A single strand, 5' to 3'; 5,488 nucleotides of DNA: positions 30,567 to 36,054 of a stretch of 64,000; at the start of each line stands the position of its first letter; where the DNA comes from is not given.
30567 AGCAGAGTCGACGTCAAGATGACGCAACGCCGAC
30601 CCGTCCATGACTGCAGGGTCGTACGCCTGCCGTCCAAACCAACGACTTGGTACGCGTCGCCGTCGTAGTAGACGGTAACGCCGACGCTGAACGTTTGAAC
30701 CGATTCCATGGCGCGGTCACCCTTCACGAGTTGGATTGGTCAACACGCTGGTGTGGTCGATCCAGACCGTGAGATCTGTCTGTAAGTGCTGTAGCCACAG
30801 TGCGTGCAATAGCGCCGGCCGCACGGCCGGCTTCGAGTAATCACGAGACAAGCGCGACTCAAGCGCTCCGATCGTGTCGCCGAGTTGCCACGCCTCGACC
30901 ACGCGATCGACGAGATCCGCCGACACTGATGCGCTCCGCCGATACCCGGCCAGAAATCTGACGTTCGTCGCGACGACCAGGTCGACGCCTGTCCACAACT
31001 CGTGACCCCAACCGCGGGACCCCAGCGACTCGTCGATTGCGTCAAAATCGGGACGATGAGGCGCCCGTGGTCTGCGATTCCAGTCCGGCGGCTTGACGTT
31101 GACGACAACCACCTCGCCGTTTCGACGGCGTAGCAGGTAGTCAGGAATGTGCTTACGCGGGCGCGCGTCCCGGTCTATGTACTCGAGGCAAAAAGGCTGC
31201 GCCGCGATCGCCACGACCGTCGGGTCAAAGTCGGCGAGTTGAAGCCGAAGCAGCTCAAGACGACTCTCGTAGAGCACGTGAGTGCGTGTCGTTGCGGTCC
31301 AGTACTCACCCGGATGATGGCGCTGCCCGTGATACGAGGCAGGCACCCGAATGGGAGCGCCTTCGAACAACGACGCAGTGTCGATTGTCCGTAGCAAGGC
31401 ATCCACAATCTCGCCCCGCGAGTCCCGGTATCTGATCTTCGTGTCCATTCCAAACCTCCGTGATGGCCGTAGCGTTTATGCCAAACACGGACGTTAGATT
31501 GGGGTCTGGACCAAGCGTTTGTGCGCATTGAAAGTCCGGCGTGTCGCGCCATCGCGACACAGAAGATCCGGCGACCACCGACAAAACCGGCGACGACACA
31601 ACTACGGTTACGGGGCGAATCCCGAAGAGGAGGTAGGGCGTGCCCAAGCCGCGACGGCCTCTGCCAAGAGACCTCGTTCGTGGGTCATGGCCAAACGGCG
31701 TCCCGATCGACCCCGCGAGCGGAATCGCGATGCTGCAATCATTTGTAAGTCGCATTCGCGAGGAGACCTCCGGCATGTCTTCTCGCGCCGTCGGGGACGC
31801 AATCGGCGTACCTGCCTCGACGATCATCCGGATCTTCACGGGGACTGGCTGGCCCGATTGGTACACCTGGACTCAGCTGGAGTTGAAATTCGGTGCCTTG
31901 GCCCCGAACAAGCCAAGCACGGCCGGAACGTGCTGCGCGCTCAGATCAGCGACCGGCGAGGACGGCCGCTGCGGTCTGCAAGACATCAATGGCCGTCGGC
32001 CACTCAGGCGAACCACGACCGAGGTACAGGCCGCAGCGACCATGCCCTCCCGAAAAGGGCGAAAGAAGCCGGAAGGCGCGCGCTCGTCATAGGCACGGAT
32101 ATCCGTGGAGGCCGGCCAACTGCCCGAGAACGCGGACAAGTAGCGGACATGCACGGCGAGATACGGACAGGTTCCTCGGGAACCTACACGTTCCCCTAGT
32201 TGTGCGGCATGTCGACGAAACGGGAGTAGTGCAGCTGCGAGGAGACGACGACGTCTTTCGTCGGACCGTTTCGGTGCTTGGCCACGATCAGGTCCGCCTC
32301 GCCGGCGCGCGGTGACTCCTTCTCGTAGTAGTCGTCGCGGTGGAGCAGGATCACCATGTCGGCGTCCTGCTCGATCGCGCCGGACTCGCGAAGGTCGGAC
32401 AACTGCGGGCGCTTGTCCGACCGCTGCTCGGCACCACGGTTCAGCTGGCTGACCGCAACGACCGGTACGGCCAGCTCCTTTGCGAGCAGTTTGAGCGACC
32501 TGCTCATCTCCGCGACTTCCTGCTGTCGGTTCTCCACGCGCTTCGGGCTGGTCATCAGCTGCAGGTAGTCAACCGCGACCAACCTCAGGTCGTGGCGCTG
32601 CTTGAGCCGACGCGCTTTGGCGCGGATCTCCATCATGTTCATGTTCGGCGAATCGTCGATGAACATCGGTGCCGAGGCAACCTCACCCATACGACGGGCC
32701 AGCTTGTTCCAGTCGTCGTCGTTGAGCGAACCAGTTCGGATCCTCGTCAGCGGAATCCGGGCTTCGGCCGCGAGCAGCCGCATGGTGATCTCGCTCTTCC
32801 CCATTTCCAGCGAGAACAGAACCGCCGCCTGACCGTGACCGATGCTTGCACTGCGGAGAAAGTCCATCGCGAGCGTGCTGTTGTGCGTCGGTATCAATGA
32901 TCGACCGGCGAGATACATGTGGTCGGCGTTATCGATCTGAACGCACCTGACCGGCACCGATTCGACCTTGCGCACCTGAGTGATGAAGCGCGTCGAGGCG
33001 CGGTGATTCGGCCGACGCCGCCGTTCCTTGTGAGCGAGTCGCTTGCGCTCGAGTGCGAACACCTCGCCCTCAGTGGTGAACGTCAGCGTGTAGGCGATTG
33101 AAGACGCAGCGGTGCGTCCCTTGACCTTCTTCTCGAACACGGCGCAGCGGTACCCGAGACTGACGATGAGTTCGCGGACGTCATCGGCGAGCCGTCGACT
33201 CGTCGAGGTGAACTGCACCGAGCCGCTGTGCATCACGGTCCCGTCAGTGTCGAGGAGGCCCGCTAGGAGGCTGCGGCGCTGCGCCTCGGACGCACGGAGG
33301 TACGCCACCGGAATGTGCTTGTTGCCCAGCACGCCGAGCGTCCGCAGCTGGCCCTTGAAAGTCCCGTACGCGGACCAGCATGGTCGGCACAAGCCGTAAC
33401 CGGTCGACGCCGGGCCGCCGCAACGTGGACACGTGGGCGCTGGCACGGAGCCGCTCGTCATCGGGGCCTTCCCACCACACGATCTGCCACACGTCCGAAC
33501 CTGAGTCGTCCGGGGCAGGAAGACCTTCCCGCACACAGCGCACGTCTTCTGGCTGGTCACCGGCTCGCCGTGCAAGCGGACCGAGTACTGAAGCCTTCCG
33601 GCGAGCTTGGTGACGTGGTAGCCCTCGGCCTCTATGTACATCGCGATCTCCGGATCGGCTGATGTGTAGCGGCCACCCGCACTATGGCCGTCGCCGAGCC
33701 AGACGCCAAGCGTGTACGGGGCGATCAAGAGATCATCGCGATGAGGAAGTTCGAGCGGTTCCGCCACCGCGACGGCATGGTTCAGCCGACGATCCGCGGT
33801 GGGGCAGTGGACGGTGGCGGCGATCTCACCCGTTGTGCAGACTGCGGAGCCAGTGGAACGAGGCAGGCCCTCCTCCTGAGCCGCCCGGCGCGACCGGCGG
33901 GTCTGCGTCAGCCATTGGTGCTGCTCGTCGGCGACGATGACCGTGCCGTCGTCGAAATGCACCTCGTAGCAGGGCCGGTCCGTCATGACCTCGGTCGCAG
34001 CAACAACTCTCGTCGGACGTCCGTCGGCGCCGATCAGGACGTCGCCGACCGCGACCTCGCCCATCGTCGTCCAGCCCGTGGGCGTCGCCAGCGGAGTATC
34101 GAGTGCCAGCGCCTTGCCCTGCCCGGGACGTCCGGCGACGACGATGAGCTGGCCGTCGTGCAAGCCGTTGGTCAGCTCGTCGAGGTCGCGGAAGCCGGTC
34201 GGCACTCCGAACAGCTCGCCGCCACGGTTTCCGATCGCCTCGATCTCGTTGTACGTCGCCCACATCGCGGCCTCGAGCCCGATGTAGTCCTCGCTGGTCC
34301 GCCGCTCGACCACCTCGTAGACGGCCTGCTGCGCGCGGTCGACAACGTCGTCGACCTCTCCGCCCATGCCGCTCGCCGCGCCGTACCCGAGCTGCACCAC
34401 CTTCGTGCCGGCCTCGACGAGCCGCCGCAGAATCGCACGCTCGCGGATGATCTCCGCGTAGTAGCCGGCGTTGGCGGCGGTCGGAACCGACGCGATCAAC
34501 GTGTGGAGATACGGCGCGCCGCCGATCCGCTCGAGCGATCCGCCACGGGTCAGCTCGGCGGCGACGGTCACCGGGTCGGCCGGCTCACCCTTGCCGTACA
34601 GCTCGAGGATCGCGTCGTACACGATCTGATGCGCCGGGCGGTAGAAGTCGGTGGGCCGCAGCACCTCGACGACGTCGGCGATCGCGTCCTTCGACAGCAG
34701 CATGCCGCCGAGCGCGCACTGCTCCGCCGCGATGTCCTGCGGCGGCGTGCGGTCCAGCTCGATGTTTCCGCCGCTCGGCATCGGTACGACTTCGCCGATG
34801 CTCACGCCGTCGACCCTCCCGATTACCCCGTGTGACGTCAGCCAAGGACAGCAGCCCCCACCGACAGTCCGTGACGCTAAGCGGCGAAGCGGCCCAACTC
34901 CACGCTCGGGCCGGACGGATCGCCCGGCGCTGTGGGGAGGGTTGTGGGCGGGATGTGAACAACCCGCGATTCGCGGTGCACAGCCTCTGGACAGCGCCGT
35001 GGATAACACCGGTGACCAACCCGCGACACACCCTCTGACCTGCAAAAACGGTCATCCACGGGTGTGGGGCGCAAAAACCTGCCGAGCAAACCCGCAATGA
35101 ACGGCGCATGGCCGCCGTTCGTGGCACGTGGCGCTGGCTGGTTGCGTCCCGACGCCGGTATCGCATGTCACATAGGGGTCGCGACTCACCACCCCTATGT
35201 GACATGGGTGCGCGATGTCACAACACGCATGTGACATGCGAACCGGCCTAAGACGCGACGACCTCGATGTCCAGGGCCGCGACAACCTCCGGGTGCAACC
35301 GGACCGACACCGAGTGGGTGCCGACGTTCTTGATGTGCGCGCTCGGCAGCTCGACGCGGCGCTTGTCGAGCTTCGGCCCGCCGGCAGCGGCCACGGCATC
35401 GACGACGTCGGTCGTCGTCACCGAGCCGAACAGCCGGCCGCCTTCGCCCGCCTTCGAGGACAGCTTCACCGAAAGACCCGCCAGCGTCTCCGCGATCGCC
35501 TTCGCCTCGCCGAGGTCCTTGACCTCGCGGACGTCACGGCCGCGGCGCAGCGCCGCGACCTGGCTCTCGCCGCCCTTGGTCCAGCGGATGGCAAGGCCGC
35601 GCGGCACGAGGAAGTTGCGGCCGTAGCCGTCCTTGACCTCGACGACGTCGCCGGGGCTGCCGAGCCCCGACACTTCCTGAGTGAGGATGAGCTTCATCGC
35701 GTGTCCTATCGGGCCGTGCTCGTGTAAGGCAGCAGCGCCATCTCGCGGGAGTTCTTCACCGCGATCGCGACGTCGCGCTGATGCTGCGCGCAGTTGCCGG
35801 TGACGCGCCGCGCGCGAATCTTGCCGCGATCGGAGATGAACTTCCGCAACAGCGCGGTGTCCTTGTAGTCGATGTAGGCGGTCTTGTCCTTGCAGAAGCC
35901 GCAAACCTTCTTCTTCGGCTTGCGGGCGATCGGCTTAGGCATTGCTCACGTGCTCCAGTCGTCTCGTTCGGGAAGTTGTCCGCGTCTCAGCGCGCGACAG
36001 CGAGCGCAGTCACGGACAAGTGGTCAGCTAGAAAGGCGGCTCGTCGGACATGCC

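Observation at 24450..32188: Tn7-like transposon with intact ends and 5-bp TSD inserted 3-7 bp downstream of the dnaB stop codon (candidate new attTn7-like site)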

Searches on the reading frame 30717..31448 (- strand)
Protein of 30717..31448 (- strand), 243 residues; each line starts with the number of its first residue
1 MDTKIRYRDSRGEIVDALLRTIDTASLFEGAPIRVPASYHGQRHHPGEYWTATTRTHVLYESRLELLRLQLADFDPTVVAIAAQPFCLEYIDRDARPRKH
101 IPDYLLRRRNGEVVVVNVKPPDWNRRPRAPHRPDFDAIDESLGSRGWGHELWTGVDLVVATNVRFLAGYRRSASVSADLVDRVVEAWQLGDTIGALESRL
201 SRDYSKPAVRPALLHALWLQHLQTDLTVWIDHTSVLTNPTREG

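Call 6: search_protein_families(library=pfam, proteins=[window:30717-31448:-], max_evalue=0.01)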
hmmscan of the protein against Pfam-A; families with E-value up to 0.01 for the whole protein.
window:30717-31448:- (243 aa): 1 family
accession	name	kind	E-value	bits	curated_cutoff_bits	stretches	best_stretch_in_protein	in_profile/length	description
PF08722.17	Tn7_TnsA-like_N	-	0.00019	22.3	26.5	1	75-123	1-53/85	TnsA-like endonuclease N terminal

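Call 33: search_protein_families(library=ncbifam, proteins=[window:30717-31448:-], max_evalue=0.01)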
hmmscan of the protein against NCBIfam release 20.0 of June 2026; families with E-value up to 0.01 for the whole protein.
window:30717-31448:- (243 aa): 1 family
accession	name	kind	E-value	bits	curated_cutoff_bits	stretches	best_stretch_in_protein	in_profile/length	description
NF033179.1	TnsA_like_Actin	subfamily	3.7e-60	203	110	1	25-236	7-211/212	TnsA-like heteromeric transposase endonuclease subunit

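Call 55: search_solved_structures(query=window:30717-31448:-, max_evalue=1, show_alignments=2)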
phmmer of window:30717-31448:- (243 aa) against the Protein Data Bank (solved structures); distinct sequences matched with E-value up to 1: 1.
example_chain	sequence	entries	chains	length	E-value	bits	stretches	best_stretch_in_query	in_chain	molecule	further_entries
6urs_A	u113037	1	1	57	0.31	13.7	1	170-205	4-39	Sleeping Beauty transposase PAI subdomain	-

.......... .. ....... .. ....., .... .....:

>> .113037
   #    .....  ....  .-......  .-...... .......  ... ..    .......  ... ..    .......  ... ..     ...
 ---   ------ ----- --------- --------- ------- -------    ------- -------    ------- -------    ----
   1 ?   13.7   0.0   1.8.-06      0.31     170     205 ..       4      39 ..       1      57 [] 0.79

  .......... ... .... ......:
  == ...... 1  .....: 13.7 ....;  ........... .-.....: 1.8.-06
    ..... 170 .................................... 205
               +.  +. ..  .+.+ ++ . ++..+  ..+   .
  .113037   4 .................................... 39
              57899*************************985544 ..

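Call 59: search_solved_structures(query=A3, max_evalue=1, show_alignments=2)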
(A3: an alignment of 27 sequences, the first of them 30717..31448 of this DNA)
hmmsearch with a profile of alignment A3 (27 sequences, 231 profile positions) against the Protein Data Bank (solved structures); distinct sequences matched with E-value up to 1: 4.
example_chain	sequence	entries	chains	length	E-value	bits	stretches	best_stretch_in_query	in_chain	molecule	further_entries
4bfk_A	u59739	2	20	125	0.4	13.4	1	88-146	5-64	SUPEROXIDE REDUCTASE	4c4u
30jv_A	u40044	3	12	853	0.52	13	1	47-222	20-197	TnsA endonuclease N-terminal domain-containing protein,TnsB transposase | PseTnsAB artificial fusion protein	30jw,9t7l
4bff_A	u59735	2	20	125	0.69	12.6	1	88-146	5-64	SUPEROXIDE REDUCTASE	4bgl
30ga_R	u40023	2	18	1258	0.9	12.2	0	47-222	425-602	Maltose/maltodextrin-binding periplasmic protein,TnsA endonuclease N-terminal domain-conta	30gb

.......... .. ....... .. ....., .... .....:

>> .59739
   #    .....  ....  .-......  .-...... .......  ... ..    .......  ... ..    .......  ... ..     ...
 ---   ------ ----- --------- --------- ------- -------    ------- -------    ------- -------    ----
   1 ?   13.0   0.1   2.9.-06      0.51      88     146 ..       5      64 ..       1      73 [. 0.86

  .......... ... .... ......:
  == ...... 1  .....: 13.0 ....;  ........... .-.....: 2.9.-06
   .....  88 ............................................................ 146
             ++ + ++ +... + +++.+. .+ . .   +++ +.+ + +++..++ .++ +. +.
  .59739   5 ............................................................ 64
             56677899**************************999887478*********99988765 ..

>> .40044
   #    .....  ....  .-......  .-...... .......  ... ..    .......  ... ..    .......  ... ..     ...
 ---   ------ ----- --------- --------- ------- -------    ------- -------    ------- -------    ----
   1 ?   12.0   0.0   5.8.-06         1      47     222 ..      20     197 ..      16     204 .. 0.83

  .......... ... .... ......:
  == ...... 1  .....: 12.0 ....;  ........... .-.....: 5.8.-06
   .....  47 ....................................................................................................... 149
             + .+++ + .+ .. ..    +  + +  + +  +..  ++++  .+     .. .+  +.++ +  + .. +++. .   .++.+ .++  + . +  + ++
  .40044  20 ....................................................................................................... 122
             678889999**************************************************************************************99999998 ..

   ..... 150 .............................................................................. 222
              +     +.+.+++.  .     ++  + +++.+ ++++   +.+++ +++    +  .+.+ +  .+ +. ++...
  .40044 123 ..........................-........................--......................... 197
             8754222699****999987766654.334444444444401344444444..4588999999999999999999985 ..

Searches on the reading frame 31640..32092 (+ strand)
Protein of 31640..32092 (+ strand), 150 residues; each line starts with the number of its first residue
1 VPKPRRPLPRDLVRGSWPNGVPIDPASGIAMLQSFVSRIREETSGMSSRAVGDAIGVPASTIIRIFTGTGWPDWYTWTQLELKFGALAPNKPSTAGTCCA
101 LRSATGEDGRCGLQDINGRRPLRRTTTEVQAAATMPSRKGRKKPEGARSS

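Call 6: search_protein_families(library=pfam, proteins=[window:31640-32092:+], max_evalue=0.01)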
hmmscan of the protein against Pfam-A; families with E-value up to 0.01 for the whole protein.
window:31640-32092:+ (150 aa): 2 families
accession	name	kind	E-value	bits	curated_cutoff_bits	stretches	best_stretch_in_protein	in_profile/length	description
PF01381.28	HTH_3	-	0.003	18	23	1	39-73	4-37/55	Helix-turn-helix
PF13560.12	HTH_31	-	0.0062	17.3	27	0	42-79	11-49/64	Helix-turn-helix domain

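Call 33: search_protein_families(library=ncbifam, proteins=[window:31640-32092:+], max_evalue=0.01)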
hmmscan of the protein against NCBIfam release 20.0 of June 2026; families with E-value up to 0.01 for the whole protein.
window:31640-32092:+ (150 aa): 0 families

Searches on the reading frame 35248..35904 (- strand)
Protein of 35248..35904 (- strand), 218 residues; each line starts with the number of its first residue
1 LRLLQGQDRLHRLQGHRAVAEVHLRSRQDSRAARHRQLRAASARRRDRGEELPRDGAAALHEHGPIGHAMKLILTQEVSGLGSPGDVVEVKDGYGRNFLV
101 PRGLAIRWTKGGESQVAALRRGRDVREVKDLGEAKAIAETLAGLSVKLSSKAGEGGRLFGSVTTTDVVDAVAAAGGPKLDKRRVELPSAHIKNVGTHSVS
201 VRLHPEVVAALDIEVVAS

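Call 40: search_protein_families(library=pfam, proteins=[window:35248-35904:-], max_evalue=0.001)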
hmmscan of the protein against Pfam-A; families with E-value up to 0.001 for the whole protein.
window:35248-35904:- (218 aa): 2 families
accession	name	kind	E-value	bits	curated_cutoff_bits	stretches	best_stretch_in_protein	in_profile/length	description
PF03948.19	Ribosomal_L9_C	-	5e-28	97.8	23.2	1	133-217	2-86/86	Ribosomal protein L9, C-terminal domain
PF01281.25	Ribosomal_L9_N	-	6.7e-21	74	20.7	1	70-112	1-43/47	Ribosomal protein L9, N-terminal domain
